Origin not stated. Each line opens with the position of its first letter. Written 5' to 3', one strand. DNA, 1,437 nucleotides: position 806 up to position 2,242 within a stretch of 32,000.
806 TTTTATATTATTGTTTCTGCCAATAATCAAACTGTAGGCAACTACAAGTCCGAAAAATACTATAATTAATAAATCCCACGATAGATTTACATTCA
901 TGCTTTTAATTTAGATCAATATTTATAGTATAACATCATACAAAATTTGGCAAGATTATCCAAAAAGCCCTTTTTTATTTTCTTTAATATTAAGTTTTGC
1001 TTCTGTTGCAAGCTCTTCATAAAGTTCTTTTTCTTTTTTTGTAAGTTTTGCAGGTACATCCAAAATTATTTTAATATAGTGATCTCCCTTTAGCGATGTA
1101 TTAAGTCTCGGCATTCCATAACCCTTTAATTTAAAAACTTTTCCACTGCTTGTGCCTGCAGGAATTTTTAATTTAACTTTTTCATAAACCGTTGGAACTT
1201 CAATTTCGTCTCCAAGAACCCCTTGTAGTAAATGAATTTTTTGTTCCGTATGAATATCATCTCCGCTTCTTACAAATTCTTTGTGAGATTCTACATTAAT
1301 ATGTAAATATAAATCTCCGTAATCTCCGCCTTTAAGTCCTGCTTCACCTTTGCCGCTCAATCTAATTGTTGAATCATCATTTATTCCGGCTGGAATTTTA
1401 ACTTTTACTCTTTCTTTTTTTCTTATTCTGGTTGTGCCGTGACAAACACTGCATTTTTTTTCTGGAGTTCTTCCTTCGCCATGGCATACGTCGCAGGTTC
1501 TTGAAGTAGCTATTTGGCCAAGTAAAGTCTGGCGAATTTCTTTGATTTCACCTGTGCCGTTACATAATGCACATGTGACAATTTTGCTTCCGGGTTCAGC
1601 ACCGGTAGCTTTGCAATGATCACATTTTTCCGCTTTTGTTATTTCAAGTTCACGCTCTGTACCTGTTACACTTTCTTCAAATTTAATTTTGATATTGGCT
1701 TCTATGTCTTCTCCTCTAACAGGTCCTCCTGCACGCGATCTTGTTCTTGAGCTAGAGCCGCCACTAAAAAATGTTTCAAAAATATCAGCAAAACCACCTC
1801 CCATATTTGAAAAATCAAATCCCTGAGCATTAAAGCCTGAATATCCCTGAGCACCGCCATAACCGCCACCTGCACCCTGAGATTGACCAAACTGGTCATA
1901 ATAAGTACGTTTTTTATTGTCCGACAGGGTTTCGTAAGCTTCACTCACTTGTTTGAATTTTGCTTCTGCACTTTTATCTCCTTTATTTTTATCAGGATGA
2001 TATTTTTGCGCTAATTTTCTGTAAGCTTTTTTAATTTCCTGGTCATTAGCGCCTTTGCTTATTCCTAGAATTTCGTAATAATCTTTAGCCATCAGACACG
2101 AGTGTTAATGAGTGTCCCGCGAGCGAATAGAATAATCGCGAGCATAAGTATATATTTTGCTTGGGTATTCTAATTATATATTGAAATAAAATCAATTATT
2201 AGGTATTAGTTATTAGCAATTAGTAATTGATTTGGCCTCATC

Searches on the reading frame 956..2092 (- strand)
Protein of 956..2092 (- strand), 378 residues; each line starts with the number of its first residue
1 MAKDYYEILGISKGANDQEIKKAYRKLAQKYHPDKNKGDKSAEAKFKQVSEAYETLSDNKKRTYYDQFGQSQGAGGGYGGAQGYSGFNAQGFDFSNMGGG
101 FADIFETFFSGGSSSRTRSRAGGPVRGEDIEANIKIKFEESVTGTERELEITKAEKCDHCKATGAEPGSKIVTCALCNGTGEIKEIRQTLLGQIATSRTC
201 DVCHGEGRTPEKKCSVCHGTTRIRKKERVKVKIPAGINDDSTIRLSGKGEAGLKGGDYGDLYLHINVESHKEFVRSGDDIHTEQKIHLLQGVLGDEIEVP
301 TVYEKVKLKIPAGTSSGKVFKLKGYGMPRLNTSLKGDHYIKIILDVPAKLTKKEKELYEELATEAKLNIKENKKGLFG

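Call 16: search_protein_families(library=pfam, proteins=[window:956-2092:-], max_evalue=0.0001)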
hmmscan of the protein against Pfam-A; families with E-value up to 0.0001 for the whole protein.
window:956-2092:- (378 aa): 3 families
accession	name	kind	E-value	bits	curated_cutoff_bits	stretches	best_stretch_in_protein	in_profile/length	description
PF01556.23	DnaJ_C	-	4.9e-47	160.2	26.6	1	130-347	1-152/152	DnaJ C terminal domain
PF00226.36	DnaJ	-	1.2e-28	99.4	27.8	1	4-66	1-63/63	DnaJ domain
PF00684.25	DnaJ_CXXCXGXG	-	1.8e-14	54.2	32.7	1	157-220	1-64/65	DnaJ central domain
